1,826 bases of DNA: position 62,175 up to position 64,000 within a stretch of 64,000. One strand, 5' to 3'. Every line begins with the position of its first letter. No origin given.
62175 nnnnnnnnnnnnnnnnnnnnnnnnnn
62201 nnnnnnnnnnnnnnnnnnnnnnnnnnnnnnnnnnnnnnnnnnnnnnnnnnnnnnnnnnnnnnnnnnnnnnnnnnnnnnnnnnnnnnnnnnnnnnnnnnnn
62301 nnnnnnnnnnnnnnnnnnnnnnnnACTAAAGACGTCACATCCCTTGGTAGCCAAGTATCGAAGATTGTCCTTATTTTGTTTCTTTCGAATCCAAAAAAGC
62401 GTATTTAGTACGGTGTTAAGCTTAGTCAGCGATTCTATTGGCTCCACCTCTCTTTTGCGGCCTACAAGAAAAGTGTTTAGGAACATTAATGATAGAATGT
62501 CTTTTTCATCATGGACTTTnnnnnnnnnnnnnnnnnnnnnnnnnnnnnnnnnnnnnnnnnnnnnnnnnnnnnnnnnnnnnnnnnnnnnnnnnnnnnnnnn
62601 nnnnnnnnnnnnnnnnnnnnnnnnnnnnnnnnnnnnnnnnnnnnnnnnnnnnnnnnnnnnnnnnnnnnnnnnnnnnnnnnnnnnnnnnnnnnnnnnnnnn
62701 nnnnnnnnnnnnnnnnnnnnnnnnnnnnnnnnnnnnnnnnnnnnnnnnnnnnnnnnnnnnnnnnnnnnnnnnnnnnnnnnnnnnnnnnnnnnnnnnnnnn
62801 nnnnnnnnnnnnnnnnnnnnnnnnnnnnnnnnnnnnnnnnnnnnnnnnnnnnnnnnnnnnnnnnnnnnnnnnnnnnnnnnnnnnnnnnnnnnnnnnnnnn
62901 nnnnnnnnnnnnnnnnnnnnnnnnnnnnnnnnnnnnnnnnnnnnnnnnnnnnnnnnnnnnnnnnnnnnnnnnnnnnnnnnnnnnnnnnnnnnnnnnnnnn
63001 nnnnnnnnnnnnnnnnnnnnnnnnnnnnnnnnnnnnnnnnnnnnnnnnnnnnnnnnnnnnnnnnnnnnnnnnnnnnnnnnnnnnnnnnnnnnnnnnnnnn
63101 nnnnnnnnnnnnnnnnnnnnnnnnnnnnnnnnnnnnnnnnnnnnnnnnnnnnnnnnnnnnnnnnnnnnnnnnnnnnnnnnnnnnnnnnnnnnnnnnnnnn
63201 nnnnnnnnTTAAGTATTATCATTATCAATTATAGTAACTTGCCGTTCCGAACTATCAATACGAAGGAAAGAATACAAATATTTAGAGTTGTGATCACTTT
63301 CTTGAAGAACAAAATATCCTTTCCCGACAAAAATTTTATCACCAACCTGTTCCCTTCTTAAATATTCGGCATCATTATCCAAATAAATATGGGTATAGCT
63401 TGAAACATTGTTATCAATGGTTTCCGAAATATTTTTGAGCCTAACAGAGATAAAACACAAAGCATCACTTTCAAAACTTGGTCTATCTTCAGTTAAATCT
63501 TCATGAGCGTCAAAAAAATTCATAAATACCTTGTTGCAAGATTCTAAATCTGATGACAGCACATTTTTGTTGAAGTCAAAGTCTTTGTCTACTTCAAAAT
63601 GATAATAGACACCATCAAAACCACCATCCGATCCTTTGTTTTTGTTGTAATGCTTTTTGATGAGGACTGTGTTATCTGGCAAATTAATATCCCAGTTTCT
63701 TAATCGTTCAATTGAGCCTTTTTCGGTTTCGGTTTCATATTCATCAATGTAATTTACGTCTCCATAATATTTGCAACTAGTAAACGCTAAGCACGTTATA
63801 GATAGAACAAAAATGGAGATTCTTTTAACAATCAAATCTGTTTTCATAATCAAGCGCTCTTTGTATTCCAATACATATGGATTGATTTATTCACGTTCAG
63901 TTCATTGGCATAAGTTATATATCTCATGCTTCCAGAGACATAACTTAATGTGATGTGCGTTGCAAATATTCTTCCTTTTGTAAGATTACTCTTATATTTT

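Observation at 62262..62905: A ~0.95-kb gene-free gap containing a candidate ~640-nt structured RNA on the minus strand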

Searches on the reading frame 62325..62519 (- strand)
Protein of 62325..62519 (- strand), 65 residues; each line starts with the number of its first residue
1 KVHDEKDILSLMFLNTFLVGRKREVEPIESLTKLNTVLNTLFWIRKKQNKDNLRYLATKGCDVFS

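Call 7: search_protein_families(library=pfam, max_evalue=10, proteins=[window:62325-62519:-])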
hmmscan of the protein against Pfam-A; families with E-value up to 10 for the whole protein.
seq(65 aa): 0 families

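Call 8: search_protein_families(library=ncbifam, max_evalue=10, proteins=[window:62325-62519:-])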
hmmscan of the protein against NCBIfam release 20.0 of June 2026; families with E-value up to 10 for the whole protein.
seq(65 aa): 0 families

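Call 100: search_protein_representatives(protein=window:62325-62519:-)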
Query: 65 residues. Proteins with E-value up to 0.001 (for the whole library): 1; up to 1e-10: 0; up to 1e-30: 0. The best 1 are listed.
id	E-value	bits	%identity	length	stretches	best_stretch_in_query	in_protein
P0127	9.5e-04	35.2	50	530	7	25-43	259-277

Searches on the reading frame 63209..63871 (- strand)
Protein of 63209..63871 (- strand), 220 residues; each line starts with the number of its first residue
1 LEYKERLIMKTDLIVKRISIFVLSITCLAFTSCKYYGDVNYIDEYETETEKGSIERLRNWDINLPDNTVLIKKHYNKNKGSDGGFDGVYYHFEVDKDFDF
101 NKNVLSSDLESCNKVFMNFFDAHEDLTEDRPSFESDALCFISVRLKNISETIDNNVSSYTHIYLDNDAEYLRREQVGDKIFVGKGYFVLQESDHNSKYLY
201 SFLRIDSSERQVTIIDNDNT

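Call 7: search_protein_families(library=pfam, max_evalue=10, proteins=[window:63209-63871:-])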
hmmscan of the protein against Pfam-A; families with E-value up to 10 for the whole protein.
window:63209-63871:- (220 aa): 1 family
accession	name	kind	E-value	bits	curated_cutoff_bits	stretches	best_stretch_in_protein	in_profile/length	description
PF05996.17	Fe_bilin_red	-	0.06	13.4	31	1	106-171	112-177/228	Ferredoxin-dependent bilin reductase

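Call 8: search_protein_families(library=ncbifam, max_evalue=10, proteins=[window:63209-63871:-])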
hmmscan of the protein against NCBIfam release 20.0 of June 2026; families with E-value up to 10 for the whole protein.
window:63209-63871:- (220 aa): 0 families

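Call 18: find_encoding_contigs(protein=window:63209-63871:-, flank=4000, max_places=10)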
Protein window:63209-63871:- (220 aa): no gene with exactly this product is on record in the collection.

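Call 26: find_homologous_proteins(query=window:63209-63871:-, max_evalue=0.001)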
Query window:63209-63871:- (220 aa): 6 proteins with E <= 0.001 among 85 candidates.
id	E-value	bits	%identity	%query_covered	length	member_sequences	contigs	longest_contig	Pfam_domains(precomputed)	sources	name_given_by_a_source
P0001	3.2e-136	470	97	100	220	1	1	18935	-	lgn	-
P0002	3.7e-129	447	95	96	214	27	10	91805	-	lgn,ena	-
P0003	4.8e-127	440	92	98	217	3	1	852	-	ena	-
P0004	3.9e-125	434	94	96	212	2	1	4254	-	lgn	-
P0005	4.8e-124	430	93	96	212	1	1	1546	-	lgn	-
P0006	1.9e-98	347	74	94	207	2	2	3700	-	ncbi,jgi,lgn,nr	ncbi:MAG TPA: hypothetical protein GX010_01670 [Erysipelotrichaceae bacterium]|nr:hypothetical prote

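Call 27: find_encoding_contigs(protein=P0001, flank=5000, max_places=6)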
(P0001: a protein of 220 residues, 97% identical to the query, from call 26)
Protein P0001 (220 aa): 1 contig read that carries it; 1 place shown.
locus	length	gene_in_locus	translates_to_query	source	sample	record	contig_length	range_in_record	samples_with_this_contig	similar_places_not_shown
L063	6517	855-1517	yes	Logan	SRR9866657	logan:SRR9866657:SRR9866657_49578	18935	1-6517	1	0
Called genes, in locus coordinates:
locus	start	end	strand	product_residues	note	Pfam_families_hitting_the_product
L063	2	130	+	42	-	?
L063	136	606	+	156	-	PF13527:Acetyltransf_9 (weak), PF00583:Acetyltransf_1, PF13673:Acetyltransf_10, PF13508:Acetyltransf_7, PF08445:FR47 (weak)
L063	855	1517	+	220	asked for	-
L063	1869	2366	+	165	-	PF04542:Sigma70_r2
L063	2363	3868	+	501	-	-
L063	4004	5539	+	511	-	-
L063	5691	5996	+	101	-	PF04993:TfoX_N (weak)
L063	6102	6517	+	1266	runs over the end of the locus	PF00990:GGDEF, PF08447:PAS_3 (faint), PF00990:GGDEF, PF00563:EAL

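Call 28: find_encoding_contigs(protein=P0002, flank=5000, max_places=10)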
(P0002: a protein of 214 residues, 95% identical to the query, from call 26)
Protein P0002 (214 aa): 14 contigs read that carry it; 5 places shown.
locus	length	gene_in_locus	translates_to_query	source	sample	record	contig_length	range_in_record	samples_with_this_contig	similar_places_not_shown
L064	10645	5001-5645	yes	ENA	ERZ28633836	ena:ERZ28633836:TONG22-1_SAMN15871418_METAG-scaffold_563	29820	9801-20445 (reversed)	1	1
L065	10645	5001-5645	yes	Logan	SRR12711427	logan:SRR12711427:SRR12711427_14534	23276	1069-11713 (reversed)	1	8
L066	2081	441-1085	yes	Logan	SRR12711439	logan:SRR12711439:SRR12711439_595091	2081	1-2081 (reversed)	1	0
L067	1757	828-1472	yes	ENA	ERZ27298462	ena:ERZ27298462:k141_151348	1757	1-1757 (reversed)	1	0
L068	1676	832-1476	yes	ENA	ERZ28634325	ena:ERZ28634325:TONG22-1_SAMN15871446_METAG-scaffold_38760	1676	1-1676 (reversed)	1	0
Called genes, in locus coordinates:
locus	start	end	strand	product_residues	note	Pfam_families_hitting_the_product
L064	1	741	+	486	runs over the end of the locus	-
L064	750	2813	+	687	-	PF00005:ABC_tran, PF02463:SMC_N (weak), PF13304:AAA_21 (weak)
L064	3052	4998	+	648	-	-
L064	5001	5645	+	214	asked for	-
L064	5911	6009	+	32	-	-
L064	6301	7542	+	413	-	-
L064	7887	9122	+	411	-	PF01637:ATPase_2 (weak), PF27394:Aq_aa27 (weak), PF13173:AAA_14, PF13635:DUF4143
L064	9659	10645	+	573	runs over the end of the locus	PF00069:Pkinase, PF07714:PK_Tyr_Ser-Thr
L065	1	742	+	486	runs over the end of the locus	-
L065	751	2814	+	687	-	PF00005:ABC_tran, PF02463:SMC_N (weak), PF13304:AAA_21 (weak)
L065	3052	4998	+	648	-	-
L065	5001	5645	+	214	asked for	-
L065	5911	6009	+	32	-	-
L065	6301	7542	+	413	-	-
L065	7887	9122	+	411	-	PF01637:ATPase_2 (weak), PF27394:Aq_aa27 (weak), PF13173:AAA_14, PF13635:DUF4143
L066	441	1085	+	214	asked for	-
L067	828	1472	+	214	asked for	-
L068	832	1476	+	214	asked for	-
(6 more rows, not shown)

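Call 29: find_encoding_contigs(protein=P0006, flank=5000, max_places=6)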
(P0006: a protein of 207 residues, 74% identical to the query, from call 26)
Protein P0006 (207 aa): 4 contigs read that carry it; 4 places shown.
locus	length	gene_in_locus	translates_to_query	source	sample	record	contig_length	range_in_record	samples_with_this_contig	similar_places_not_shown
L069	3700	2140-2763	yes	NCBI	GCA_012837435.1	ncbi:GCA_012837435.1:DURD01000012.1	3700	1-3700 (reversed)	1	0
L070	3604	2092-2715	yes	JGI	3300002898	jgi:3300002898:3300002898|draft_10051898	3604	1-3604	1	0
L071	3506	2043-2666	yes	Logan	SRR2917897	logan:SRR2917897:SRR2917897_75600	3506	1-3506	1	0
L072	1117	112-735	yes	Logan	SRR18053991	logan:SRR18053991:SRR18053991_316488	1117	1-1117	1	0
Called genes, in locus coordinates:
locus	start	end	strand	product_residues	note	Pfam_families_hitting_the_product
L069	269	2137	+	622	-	-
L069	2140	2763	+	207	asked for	-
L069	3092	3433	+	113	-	-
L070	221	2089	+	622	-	-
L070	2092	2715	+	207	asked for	-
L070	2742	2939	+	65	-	-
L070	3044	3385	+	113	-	-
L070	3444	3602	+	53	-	?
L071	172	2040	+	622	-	-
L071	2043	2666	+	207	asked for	-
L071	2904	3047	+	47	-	-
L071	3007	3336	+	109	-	-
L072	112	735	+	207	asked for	-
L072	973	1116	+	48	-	?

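Call 30: find_encoding_contigs(protein=P0004, flank=5000, max_places=6)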
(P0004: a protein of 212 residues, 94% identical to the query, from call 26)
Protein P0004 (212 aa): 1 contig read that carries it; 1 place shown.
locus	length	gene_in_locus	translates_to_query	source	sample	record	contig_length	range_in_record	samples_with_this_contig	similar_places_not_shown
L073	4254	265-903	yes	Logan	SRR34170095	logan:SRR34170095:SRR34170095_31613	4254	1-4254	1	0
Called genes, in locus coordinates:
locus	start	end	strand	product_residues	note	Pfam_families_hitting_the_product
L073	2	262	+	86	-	?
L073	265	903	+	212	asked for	-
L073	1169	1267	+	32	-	-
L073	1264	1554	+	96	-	-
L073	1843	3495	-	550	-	PF00239:Resolvase, PF07508:Recombinase, PF13408:Zn_ribbon_recom (weak)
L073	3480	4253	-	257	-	?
